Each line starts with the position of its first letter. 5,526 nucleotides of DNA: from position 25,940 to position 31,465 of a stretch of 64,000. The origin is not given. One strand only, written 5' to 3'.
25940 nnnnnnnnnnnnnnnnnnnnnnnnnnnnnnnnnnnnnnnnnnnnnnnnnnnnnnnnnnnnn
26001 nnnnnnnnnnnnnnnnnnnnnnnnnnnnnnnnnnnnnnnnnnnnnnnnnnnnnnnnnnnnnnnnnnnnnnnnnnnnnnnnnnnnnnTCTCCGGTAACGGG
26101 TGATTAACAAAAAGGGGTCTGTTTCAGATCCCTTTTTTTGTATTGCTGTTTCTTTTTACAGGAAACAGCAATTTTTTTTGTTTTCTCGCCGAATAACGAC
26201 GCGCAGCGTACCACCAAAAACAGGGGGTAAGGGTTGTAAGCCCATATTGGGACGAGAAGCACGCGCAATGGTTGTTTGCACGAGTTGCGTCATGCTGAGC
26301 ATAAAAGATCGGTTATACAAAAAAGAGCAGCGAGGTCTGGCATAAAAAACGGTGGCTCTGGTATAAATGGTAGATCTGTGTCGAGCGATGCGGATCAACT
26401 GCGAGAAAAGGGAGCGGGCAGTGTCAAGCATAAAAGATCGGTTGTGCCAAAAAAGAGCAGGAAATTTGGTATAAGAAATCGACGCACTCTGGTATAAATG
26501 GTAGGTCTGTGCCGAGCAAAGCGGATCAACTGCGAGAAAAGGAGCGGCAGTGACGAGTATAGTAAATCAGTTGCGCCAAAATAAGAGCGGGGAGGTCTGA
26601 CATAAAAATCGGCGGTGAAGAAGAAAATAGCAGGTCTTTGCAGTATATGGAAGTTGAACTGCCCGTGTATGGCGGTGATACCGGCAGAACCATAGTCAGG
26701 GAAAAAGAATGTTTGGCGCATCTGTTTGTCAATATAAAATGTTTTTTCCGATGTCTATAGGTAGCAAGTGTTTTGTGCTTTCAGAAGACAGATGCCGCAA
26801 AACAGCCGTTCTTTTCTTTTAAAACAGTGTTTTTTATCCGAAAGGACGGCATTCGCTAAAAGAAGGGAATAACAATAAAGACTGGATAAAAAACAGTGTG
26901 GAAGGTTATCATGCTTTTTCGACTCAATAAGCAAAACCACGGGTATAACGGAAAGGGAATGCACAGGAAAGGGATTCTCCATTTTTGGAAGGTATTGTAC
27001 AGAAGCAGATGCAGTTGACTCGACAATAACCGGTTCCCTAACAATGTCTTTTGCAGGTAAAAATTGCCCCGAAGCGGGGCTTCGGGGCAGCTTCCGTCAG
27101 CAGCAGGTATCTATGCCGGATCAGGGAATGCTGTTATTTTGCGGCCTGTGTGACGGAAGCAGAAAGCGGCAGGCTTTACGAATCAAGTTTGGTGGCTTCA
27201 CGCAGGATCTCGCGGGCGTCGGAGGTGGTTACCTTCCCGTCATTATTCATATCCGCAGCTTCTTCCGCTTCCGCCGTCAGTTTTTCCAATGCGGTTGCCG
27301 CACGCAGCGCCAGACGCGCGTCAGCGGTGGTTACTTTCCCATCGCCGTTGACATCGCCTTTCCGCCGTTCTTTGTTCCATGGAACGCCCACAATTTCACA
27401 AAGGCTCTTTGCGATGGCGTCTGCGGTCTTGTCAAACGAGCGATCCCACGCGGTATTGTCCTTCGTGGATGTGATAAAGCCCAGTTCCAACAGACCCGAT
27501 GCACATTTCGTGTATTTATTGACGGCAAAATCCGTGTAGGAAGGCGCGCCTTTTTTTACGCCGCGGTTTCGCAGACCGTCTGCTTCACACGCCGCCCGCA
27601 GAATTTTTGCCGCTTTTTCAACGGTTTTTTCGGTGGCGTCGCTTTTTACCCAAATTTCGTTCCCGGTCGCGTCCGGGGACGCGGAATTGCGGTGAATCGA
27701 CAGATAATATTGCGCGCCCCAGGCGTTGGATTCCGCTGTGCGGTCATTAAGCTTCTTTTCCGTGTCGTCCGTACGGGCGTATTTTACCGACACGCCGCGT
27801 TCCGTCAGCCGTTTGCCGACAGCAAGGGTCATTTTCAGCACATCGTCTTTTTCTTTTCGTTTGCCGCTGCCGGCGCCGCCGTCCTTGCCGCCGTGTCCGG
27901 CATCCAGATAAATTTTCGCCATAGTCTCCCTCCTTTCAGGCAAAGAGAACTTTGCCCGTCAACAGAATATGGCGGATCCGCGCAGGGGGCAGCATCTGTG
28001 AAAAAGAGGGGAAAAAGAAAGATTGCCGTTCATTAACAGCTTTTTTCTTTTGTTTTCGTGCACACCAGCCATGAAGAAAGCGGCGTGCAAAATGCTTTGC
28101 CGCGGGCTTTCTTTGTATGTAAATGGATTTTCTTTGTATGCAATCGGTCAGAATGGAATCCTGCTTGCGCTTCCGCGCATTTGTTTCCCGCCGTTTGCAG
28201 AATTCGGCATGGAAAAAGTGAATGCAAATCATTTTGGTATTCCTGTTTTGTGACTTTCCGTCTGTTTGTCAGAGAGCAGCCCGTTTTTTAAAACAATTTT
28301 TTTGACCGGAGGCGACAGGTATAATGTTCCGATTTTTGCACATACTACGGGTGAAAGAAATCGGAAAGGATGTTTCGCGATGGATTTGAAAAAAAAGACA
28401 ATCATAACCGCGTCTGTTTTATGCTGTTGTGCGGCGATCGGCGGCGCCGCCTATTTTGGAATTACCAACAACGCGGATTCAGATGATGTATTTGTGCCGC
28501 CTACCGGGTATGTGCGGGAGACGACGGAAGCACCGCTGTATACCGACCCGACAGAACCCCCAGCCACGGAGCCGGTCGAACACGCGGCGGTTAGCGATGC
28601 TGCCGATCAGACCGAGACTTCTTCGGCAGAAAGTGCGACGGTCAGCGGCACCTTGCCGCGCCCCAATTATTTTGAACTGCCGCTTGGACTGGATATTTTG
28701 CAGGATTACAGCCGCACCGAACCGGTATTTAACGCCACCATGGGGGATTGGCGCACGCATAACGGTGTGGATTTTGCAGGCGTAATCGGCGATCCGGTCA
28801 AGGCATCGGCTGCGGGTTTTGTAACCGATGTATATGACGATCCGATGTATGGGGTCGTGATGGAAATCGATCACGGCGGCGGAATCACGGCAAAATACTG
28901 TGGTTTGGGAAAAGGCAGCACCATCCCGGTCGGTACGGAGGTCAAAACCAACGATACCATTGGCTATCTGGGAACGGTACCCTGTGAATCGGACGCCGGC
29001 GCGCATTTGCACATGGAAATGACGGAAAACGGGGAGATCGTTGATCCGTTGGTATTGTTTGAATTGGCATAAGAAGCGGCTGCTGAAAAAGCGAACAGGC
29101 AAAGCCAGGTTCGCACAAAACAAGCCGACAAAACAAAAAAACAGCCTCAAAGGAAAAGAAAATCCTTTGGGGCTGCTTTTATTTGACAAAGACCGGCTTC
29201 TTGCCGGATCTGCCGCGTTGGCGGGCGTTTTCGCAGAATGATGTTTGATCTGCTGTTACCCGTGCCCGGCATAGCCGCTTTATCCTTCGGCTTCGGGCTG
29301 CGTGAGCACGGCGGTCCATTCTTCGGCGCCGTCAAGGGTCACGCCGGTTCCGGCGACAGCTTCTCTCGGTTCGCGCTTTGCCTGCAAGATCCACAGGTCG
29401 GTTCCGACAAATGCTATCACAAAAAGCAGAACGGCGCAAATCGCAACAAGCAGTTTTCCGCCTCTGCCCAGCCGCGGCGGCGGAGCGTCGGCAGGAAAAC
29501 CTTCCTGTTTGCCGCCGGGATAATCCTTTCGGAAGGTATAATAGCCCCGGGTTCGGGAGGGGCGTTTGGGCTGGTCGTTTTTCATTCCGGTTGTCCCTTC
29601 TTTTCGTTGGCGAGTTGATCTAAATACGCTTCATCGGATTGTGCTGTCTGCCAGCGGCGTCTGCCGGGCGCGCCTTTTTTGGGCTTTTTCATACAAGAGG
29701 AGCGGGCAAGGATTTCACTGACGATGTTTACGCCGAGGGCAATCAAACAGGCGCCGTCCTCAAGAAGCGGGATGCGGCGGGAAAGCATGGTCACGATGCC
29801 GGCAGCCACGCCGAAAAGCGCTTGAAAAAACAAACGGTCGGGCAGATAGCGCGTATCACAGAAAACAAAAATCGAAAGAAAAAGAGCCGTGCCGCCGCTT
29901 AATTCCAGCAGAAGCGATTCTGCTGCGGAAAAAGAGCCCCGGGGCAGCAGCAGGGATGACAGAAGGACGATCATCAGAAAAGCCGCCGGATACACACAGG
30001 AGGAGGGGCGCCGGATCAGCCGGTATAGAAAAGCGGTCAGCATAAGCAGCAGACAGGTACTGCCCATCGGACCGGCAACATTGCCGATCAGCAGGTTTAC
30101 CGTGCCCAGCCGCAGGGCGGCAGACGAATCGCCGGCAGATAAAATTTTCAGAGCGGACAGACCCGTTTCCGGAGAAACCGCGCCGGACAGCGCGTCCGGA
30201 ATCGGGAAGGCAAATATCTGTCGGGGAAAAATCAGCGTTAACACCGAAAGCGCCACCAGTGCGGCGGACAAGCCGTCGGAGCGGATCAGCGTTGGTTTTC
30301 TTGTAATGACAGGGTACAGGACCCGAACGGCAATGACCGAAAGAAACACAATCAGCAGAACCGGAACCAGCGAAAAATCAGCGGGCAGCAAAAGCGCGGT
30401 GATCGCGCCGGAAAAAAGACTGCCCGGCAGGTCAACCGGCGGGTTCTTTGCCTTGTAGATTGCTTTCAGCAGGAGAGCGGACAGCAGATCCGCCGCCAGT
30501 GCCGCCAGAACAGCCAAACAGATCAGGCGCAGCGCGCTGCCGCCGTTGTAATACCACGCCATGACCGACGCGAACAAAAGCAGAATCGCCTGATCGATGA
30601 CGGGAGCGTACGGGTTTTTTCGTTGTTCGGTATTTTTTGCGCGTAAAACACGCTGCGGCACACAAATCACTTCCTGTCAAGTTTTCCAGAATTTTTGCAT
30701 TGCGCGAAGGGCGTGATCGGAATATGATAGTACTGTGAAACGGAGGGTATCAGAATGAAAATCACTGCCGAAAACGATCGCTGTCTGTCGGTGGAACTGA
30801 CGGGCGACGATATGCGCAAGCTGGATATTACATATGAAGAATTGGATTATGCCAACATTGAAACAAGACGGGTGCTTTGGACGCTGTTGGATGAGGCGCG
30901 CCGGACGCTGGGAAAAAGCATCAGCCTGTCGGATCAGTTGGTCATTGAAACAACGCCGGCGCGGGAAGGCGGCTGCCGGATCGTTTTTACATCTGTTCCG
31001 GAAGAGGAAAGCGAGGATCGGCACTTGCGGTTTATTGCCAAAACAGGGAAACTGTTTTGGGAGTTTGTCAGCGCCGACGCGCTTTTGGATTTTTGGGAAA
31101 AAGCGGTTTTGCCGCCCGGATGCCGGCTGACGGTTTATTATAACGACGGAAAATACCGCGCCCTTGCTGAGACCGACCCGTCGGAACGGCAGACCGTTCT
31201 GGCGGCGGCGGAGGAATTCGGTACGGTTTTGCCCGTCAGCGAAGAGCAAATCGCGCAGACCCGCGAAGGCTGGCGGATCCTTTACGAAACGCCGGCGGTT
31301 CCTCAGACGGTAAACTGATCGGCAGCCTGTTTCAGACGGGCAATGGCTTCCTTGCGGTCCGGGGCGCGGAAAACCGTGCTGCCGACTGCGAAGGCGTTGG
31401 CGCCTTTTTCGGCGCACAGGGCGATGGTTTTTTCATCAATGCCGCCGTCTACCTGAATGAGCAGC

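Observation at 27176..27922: Signal-peptide-less Amidase_3 fused to a dockerin (CwlC-like architecture with the wall-binding domain swapped)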

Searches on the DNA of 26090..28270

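Call 76: search_rna_families(source=window, start=26090, end=28270, threshold=evalue, max_evalue=1)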
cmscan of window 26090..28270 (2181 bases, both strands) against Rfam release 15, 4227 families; matches with E-value up to 1: 3.
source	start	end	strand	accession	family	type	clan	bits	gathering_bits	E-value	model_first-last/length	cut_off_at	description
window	26090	26179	+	RF00515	PyrR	Cis-reg;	-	32.2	54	0.053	28-115/115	5'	PyrR binding site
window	26138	26172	+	RF02405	P34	Gene; sRNA;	-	20.8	44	0.016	365-399/399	no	Pseudomonas sRNA P34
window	26113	26282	+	RF01828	SprD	Gene; sRNA;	-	20.1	100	0.28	1-142/142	no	Small pathogenicity island RNA D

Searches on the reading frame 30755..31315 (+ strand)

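Call 10: search_protein_families(library=pfam, proteins=[window:30755-31315:+], max_evalue=0.001)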
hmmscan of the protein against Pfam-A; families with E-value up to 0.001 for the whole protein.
window:30755-31315:+ (187 aa): 1 family
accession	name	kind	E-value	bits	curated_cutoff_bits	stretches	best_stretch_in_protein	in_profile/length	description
PF05389.17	MecA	-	9.1e-10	39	22.5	1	1-91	1-91/221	Negative regulator of genetic competence (MecA)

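Call 69: search_protein_families(library=ncbifam, proteins=[window:30755-31315:+], max_evalue=0.001)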
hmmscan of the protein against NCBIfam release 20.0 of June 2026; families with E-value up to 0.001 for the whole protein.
window:30755-31315:+ (187 aa): 0 families
